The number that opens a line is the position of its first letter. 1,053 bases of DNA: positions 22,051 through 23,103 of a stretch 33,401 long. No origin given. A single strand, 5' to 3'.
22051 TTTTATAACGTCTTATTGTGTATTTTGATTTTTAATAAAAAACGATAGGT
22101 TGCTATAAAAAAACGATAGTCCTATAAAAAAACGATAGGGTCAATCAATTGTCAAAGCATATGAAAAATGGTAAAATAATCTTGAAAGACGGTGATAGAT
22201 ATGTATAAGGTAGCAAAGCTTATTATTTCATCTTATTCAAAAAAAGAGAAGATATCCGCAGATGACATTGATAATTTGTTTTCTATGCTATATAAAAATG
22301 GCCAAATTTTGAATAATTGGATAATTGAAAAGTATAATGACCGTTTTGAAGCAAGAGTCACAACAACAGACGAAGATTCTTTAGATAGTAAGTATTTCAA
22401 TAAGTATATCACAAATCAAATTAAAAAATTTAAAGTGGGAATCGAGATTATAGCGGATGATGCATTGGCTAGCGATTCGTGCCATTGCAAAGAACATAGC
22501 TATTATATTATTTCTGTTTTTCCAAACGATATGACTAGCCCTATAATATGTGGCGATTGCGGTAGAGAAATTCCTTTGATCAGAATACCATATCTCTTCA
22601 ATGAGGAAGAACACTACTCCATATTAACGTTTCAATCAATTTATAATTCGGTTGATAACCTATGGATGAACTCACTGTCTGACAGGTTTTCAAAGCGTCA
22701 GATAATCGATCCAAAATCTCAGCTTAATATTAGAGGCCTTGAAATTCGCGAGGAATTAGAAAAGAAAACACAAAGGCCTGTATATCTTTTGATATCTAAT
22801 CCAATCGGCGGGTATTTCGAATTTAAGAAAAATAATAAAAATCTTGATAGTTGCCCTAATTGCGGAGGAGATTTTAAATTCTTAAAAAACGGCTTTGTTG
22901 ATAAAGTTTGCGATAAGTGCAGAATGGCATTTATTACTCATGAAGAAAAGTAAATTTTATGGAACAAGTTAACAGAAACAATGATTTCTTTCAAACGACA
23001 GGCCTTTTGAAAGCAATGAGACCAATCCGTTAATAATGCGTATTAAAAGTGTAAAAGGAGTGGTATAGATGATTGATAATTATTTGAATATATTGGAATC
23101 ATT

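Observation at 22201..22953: Orphan dual zinc-ribbon protein as the sole intact cargo next to tRNA-Leu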

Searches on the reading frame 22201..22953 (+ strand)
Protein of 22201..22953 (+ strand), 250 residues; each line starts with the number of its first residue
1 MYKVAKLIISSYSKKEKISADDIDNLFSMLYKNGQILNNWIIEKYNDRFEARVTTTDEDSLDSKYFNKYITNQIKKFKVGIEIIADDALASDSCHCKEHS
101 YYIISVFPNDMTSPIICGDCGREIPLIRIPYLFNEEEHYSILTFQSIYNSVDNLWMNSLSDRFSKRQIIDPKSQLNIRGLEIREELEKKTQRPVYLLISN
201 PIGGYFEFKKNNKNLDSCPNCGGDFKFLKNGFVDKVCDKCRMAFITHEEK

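Call 4: search_protein_families(library=pfam, proteins=[window:22201-22950:+], max_evalue=1)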
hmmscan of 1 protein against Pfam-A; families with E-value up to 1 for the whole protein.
window:22201-22950:+ (250 aa): 8 families
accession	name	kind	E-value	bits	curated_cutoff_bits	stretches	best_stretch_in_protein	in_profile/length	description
PF10071.14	DUF2310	-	8.6e-35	120.7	25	1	5-242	4-247/255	Zn-ribbon-containing, possibly nucleic-acid-binding protein (DUF2310)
PF17915.7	zf_Rg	-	0.14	12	25.5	1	216-225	8-17/49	Reverse gyrase zinc finger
PF08271.17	Zn_Ribbon_TF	-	0.15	12.1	29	0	110-124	15-29/43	TFIIB zinc-binding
PF05191.20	ADK_lid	-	0.23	11.8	26.6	1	218-242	4-29/36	Adenylate kinase, active site lid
PF02318.22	FYVE_2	-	0.25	12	27.2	0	212-243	51-80/118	FYVE-type zinc finger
PF12773.13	DZR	-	0.41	11.3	27.3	1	210-242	7-32/45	Double zinc ribbon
PF14354.12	Lar_restr_allev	-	0.47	11.2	28.6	1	213-243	1-36/58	Restriction alleviation protein Lar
PF06906.16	DUF1272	-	0.52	10.9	25.3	1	216-225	42-51/57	Protein of unknown function (DUF1272)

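Call 5: search_protein_families(library=ncbifam, proteins=[window:22201-22950:+], max_evalue=1)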
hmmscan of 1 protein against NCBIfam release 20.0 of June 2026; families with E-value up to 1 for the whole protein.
window:22201-22950:+ (250 aa): 2 families
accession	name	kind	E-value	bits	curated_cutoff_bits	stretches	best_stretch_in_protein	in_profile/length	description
NF033497.1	rubre_like_arch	subfamily_domain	0.0031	17.2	32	1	213-226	14-27/34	rubrerythrin-like domain-containing protein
NF047912.1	ECs_2282_CxxC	subfamily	0.062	13.2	37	0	217-243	4-36/60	ECs_2282 family putative zinc-binding protein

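Call 6: search_protein_families(library=padloc, proteins=[window:22201-22950:+], max_evalue=1)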
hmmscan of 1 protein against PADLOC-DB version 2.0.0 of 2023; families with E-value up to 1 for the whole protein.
window:22201-22950:+ (250 aa): 1 family
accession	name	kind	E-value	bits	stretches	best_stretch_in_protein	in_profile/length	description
PDLC01735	TniQ_V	-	0.0085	13.9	1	211-245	142-175/184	TniQ_0_V-K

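Call 7: search_protein_families(library=phrogs, proteins=[window:22201-22950:+], max_evalue=1)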
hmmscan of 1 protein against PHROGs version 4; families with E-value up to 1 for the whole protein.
window:22201-22950:+ (250 aa): 10 families
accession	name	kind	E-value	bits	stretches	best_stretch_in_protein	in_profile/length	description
phrog_4225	-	DNA, RNA and nucleotide metabolism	0.0083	16.2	0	2-65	271-332/357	endonuclease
phrog_17590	-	unknown function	0.014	16.6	1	5-75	21-91/139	-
phrog_22897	-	unknown function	0.13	13.6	0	123-144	44-65/78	-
phrog_14684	-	unknown function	0.24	13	0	208-223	22-37/57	-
phrog_21896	-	unknown function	0.26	12.8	1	217-244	4-34/89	-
phrog_13157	-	unknown function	0.26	12.5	0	94-122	21-49/56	-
phrog_13234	-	unknown function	0.27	12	1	217-240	13-32/37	-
phrog_25511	-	unknown function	0.34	12.4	1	25-76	29-80/90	-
phrog_28451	-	unknown function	0.5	11.4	1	108-124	31-47/67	-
phrog_4265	-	unknown function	0.59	10.8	0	203-241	10-47/280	-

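Call 9: search_solved_structures(query=window:22201-22950:+, max_evalue=1)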
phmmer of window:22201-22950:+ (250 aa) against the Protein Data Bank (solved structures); distinct sequences matched with E-value up to 1: 1.
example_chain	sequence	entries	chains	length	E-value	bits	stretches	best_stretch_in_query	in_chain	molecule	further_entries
6z1p_Az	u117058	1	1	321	0.51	13.1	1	140-182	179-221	bL25m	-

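Call 12: find_homologous_proteins(query=window:22201-22950:+)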
Query window:22201-22950:+ (250 aa): 90 proteins with E <= 0.001 among 297 candidates.
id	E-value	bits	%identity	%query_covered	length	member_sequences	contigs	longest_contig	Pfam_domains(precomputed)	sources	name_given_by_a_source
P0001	1.2e-156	538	94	100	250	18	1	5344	PF10071.15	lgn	-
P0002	1.1e-117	410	72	100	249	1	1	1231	PF10071.15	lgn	-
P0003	1.3e-112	393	67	100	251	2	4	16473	PF10071.15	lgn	-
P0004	1.3e-112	393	66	100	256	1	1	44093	PF10071.15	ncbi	-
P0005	1.7e-111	390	68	100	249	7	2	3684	PF10071.15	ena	-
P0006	3.4e-111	389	66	99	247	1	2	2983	PF10071.15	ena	-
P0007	1.5e-110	387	67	100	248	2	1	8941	PF10071.15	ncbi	-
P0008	1.8e-110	386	68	100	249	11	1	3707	PF10071.15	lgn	-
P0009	5.7e-110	385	67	100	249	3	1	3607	PF10071.15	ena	-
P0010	7.9e-110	384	67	99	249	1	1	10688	PF10071.15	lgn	-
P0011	1.0e-109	384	68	100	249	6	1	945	PF10071.15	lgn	-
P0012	1.7e-109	383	65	100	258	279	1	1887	PF10071.15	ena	-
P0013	2.0e-109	383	67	100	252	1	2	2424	PF10071.15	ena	-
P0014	3.5e-109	382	66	100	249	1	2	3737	PF10071.15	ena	-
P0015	1.4e-107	377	66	100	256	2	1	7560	PF10071.15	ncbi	-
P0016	6.0e-106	372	65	100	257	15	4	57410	PF10071.15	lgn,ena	-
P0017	2.5e-105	369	64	100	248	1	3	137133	PF10071.15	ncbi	-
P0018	1.9e-104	367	64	99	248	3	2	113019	PF10071.15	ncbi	-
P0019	3.6e-104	366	93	68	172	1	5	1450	PF10071.15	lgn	-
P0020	3.4e-103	363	64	98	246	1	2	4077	PF10071.15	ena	-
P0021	2.4e-102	360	60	100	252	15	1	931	PF10071.15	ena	-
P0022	7.8e-102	358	60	99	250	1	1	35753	PF10071.15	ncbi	-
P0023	1.3e-101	357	61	100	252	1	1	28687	PF10071.15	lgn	-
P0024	2.0e-100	353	60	100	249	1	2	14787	PF10071.15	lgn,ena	-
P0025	4.2e-100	352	61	100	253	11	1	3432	PF10071.15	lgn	-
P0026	1.5e-99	351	63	98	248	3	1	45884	PF10071.15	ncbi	-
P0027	1.5e-98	347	57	100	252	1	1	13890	PF10071.15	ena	-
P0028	2.1e-98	347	59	100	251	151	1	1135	PF10071.15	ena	-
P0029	4.1e-98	346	61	98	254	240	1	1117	PF10071.15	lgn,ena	-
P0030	1.4e-96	341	56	100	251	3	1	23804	PF10071.15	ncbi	-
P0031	4.3e-96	339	56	100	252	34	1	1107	PF10071.15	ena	-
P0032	1.1e-95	338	58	100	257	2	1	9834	PF10071.15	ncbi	-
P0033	1.3e-95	338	58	98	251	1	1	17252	PF10071.15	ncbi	-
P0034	1.4e-95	338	60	99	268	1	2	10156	PF10071.15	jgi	-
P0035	1.1e-94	335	58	100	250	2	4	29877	PF10071.15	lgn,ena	-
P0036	3.8e-94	333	58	100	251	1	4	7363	PF10071.15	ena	-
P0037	6.1e-94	332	57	100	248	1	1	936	PF10071.15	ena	-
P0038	2.1e-93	330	55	100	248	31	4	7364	PF10071.15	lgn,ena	-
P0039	2.6e-93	330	58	100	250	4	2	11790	PF10071.15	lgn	-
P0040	1.9e-92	327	58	98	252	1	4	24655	PF10071.15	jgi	-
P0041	3.8e-92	326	59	98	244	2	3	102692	PF10071.15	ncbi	-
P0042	9.5e-92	325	58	100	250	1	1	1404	PF10071.15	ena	-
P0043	1.1e-91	325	56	100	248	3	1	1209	PF10071.15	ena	-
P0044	1.1e-91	325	55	100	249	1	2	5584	PF10071.15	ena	-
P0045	1.5e-91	324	57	99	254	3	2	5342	PF10071.15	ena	-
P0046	1.7e-91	324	57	99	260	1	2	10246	PF10071.15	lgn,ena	-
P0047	6.3e-91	322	58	99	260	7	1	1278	PF10071.15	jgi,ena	-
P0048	1.3e-90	321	57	99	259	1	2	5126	PF10071.15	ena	-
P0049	1.4e-90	321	56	98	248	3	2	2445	PF10071.15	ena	-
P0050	1.8e-90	321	56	99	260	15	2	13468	PF10071.15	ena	-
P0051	2.9e-90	320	57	99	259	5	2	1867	PF10071.15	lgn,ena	-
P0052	4.4e-90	320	57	99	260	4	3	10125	PF10071.15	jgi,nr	nr:hypothetical protein [Oscillospiraceae bacterium]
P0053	7.4e-90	319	55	99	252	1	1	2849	PF10071.15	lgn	-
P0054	8.9e-90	319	55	100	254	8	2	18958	PF10071.15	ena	-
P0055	1.0e-89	318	57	99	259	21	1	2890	PF10071.15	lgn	-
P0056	1.7e-89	318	55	98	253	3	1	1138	PF10071.15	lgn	-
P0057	3.6e-89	317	56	99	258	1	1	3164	PF10071.15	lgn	-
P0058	7.1e-89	316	55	99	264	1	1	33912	PF10071.15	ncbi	-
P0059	1.9e-88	314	55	99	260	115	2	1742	PF10071.15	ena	-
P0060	2.4e-88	314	56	100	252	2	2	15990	PF10071.15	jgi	-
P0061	1.5e-87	311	55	99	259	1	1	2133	PF10071.15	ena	-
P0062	1.2e-86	308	56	98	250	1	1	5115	PF10071.15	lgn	-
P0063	2.0e-86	308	60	87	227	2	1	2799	PF10071.15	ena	-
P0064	2.4e-86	307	56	98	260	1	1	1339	PF10071.15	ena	-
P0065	4.6e-86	306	55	99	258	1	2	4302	PF10071.15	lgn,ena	-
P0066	1.7e-85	305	55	100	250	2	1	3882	PF10071.15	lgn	-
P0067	2.3e-85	304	55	99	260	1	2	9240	PF10071.15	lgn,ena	-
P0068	3.6e-85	303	52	100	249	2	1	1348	PF10071.15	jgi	jgi:predicted nucleic acid-binding Zn ribbon protein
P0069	6.4e-84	299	54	100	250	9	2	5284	PF10071.15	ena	-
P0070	1.0e-83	299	54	98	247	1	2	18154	PF10071.15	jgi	-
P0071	9.2e-83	296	53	100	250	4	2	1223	PF10071.15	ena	-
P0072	7.2e-80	286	51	100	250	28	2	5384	PF10071.15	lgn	-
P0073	3.0e-79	284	54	98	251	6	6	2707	PF10071.15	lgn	-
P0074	5.5e-78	280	51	96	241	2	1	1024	PF10071.15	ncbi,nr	ncbi:MAG: Zn-ribbon-containing protein, partial [Anaeroplasmataceae bacterium]|nr:Zn-ribbon-containi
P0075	2.4e-77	278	51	99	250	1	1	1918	PF10071.15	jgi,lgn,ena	jgi:predicted nucleic acid-binding Zn ribbon protein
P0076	5.3e-77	277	54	98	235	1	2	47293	PF10071.15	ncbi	-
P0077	9.9e-77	276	53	100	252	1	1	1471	PF10071.15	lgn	-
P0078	1.6e-76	275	59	84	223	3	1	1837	PF10071.15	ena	-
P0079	2.4e-76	275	61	80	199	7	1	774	PF10071.15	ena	-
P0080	1.5e-75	272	53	98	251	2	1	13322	PF10071.15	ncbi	-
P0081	7.0e-75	270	64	74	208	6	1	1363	PF10071.15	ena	-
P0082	7.0e-75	270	51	99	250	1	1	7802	PF10071.15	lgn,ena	-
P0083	1.6e-68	249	47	98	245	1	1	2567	PF10071.15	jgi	-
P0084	4.9e-68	247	46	98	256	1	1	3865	PF10071.15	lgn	-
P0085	2.1e-55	206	43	100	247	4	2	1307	PF10071.15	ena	-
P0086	1.1e-51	194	59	59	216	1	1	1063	PF10071.15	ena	-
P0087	1.8e-47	180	58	55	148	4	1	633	PF10071.15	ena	-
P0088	5.6e-46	175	40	92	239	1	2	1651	PF10071.15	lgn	-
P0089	1.4e-41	161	49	60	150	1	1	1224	PF10071.15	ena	-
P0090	2.3e-39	153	38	91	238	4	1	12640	PF10071.15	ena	-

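Call 14: find_encoding_contigs(protein=P0017, flank=8000, max_places=2)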
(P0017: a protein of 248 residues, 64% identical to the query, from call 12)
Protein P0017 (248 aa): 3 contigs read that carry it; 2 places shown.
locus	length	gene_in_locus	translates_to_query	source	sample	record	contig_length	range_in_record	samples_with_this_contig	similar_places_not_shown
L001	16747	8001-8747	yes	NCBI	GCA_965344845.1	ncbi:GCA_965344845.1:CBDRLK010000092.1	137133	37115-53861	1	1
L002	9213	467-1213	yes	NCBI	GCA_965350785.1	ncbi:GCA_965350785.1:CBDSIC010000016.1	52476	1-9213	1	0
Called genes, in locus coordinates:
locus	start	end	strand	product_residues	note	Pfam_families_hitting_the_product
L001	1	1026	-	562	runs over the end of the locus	PF02878:PGM_PMM_I, PF02879:PGM_PMM_II, PF02880:PGM_PMM_III, PF00408:PGM_PMM_IV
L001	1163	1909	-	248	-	-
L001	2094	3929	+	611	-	PF03009:GDPD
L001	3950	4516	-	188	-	-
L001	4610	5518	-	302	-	-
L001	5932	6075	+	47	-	-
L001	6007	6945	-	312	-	-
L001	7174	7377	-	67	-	-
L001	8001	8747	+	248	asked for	PF10071:DUF2310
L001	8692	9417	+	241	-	PF00702:Hydrolase, PF08282:Hydrolase_3 (faint), PF12710:HAD, PF13419:HAD_2, PF13242:Hydrolase_like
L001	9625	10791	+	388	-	PF13676:TIR_2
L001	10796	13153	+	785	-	-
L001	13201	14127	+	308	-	-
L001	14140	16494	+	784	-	-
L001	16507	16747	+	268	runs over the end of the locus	PF02675:AdoMet_dc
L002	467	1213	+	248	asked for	PF10071:DUF2310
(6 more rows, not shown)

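Call 15: find_encoding_contigs(protein=P0018, flank=8000, max_places=2)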
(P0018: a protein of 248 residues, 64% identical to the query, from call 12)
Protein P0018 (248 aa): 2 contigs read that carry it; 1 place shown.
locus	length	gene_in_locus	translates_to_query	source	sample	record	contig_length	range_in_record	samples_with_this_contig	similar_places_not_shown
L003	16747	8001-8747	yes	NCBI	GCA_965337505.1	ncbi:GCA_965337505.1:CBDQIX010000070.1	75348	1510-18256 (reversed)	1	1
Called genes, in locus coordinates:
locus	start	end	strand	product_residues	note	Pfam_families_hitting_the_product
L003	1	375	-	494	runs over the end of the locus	PF08903:DUF1846, PF20921:DUF1846_C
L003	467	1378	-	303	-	PF00890:FAD_binding_2, PF01266:DAO (weak), PF03486:HI0933_like (weak), PF07992:Pyr_redox_2, PF12831:FAD_oxidored, PF13450:NAD_binding_8 (weak), PF13738:Pyr_redox_3, PF00070:Pyr_redox, +2 more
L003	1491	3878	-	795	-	PF03477:ATP-cone, PF13597:NRDD, PF00085:Thioredoxin (weak), PF00462:Glutaredoxin (weak)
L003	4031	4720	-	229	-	PF13353:Fer4_12, PF04055:Radical_SAM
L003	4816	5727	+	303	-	PF01381:HTH_3, PF12844:HTH_19 (weak)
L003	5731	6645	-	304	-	-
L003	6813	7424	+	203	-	-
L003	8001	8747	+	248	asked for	PF10071:DUF2310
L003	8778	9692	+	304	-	-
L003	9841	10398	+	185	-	PF04542:Sigma70_r2, PF08281:Sigma70_r4_2 (weak), PF04545:Sigma70_r4 (weak)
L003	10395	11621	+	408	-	-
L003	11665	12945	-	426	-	PF01018:GTP1_OBG, PF02421:FeoB_N (weak), PF00071:Ras (faint), PF01926:MMR_HSR1, PF09269:DUF1967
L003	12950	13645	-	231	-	PF00702:Hydrolase, PF13419:HAD_2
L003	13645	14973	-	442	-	PF00009:GTP_EFTU, PF01926:MMR_HSR1, PF02421:FeoB_N, PF00009:GTP_EFTU, PF01926:MMR_HSR1, PF02421:FeoB_N, PF04548:AIG1, PF14714:KH_dom-like, +4 more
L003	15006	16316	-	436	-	PF17820:PDZ_6, PF19238:Radical_SAM_2, PF04055:Radical_SAM (weak), PF04459:DUF512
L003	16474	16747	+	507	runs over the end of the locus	PF12673:SipL (faint)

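Call 16: find_encoding_contigs(protein=P0041, flank=8000, max_places=2)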
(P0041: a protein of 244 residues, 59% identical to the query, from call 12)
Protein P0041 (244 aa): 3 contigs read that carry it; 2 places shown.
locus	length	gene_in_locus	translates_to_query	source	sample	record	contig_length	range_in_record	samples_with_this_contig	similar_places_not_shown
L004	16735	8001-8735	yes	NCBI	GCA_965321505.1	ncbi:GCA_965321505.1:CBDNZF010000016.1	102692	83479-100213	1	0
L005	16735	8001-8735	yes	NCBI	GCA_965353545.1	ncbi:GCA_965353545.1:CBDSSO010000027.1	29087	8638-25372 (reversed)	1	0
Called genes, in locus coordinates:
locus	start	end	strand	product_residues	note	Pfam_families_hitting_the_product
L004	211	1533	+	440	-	PF00091:Tubulin, PF12327:FtsZ_C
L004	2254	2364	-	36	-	-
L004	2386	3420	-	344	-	PF00022:Actin (faint), PF06723:MreB_Mbl, PF14450:FtsA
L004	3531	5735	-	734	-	PF23139:OB_YrrC, PF14490:HHH_RecD2, PF05970:PIF1, PF13245:AAA_19, PF13401:AAA_22 (weak), PF13604:AAA_30, PF18335:SH3_13, PF13538:UvrD_C_2, +3 more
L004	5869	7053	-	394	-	PF00438:S-AdoMet_synt_N, PF02772:S-AdoMet_synt_M, PF02773:S-AdoMet_synt_C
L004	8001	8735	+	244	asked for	PF10071:DUF2310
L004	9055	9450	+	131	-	PF20563:DUF6773 (weak)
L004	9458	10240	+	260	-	-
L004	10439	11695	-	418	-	PF00817:IMS, PF21999:IMS_HHH_1 (weak), PF11799:IMS_C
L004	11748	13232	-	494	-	PF00672:HAMP, PF00512:HisKA, PF02518:HATPase_c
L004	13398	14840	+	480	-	PF00749:tRNA-synt_1c, PF19269:Anticodon_2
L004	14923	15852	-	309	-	PF00291:PALP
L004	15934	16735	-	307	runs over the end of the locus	PF00288:GHMP_kinases_N, PF08544:GHMP_kinases_C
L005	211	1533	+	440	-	PF00091:Tubulin, PF12327:FtsZ_C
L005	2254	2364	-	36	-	-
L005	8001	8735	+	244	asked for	PF10071:DUF2310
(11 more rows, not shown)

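Call 17: find_encoding_contigs(protein=P0004, flank=8000, max_places=2)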
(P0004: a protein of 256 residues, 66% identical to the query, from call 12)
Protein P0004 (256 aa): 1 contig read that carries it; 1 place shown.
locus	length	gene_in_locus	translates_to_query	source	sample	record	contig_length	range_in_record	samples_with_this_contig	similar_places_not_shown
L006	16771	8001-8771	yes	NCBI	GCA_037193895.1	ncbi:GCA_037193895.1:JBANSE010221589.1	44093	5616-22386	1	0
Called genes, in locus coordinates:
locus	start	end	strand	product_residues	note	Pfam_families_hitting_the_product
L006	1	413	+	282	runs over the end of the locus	-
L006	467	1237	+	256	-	PF12746:GNAT_acetyltran, PF00583:Acetyltransf_1 (weak)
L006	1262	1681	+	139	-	PF01243:PNPOx_N, PF16242:Pyrid_ox_like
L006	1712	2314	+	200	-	-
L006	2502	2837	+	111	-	-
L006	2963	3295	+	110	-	-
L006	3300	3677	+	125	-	PF13630:SdpI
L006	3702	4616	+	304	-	PF09234:DUF1963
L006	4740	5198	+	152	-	PF12802:MarR_2 (weak)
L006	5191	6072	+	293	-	PF02645:DegV, PF13684:FakA-like_C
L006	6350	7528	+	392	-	-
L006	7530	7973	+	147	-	PF14106:DUF4279 (weak)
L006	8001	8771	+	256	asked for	PF10071:DUF2310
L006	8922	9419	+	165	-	-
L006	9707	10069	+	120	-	-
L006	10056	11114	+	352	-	PF01381:HTH_3 (weak)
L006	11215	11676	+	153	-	PF00293:NUDIX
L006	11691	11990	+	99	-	PF04993:TfoX_N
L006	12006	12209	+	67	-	-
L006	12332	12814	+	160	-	-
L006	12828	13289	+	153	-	-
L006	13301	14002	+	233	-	PF01872:RibD_C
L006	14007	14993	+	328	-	PF05448:AXE1 (faint), PF12740:PETase (weak), PF02129:Peptidase_S15, PF01738:DLH (faint)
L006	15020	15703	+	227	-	PF13489:Methyltransf_23, PF13847:Methyltransf_31, PF08241:Methyltransf_11, PF08242:Methyltransf_12, PF13649:Methyltransf_25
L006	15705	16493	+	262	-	PF09414:RNA_ligase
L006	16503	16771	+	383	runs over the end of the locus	PF01966:HD (faint), PF13671:AAA_33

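Call 21: find_related_loci(query=A1, collection=genome_contigs, flank=8000)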
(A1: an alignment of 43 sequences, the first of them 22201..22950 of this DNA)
Query A1 (250 aa) in genome_contigs; peptide patterns used: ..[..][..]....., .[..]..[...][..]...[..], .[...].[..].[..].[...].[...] (x = any residue, [..] = any of these).
85 stretches matched a pattern; 31 encode a relative of the query (tblastn E <= 1e-3); 31 distinct loci.
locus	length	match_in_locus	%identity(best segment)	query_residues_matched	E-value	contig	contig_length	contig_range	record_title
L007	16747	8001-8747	64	1-249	1e-112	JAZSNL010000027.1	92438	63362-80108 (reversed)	MAG: Bacilli bacterium isolate T1900044551_TS20190017.MAGScoT_cleanbin_000012 SGB_234_k141_1764945, whole genome shotgun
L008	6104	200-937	60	1-246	1e-101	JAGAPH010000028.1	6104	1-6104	MAG: Clostridia bacterium isolate RGIG8650 Water_deer_Cecum.Co__c250517, whole genome shotgun sequence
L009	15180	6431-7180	57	1-249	1e-101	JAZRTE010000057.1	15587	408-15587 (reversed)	MAG: Eubacteriales bacterium isolate T1900045344_YK20190034.MAGScoT_cleanbin_000026 SGB_6686_k141_3189597, whole genome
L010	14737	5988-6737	56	1-249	2e-100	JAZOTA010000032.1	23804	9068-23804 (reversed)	MAG: Eubacteriales bacterium isolate T1900045541_YK20190235.MAGScoT_cleanbin_000054 SGB_7811_k141_1904271, whole genome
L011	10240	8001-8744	56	1-249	1e-99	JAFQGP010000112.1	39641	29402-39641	MAG: Clostridia bacterium isolate RGIG1801 Goat_Cecum-4__c705198, whole genome shotgun sequence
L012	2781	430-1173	56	1-249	4e-102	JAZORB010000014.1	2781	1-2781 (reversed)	MAG: Eubacteriales bacterium isolate T1900045563_YK20190257.MAGScoT_cleanbin_000033 SGB_7919_k141_1408028, whole genome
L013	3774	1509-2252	56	1-249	6e-100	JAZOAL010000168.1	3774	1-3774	MAG: Eubacteriales bacterium isolate T1900044763_TS20190229.MAGScoT_cleanbin_000015 SGB_2380_k141_1302066, whole genome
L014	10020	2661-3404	55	1-249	3e-98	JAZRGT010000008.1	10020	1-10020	MAG: Eubacteriales bacterium isolate T1900045487_YK20190181.MAGScoT_cleanbin_000034 SGB_7356_k141_1695165, whole genome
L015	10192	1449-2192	55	1-249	1e-97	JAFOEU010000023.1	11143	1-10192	MAG: Clostridia bacterium isolate RGIG402 Dairy_cattle_Colon-5__c142474, whole genome shotgun sequence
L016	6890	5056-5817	57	1-250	1e-96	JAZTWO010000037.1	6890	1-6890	MAG: Eubacteriales bacterium isolate T1900045333_YK20190022.MAGScoT_cleanbin_000015 SGB_6553_k141_2726795, whole genome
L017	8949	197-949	57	1-248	2e-94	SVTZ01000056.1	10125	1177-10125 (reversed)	MAG: Oscillospiraceae bacterium isolate SIG708 NODE_106234_length_10125_cov_1.681936, whole genome shotgun sequence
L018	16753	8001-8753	57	1-248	6e-94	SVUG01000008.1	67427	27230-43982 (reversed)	MAG: Oscillospiraceae bacterium isolate SIG715 NODE_10070_length_67427_cov_4.937548, whole genome shotgun sequence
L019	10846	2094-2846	56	1-248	3e-94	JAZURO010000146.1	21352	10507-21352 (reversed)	MAG: Eubacteriales bacterium isolate T1900044851_TS20190317.MAGScoT_cleanbin_000019 SGB_3023_k141_2587768, whole genome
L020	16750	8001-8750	53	1-250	6e-90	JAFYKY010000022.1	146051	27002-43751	MAG: Clostridia bacterium isolate RGIG7185 Water_buffalos_Cecum-1__c870567, whole genome shotgun sequence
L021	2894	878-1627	54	1-250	2e-91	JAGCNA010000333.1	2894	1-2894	MAG: Clostridia bacterium isolate RGIG9940 Yak_Rectum.Co__c4149234, whole genome shotgun sequence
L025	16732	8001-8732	45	1-244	7e-68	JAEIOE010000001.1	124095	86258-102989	MAG: Mycoplasmatota bacterium isolate MAG22 NODE_160_length_124095_cov_79.754294, whole genome shotgun sequence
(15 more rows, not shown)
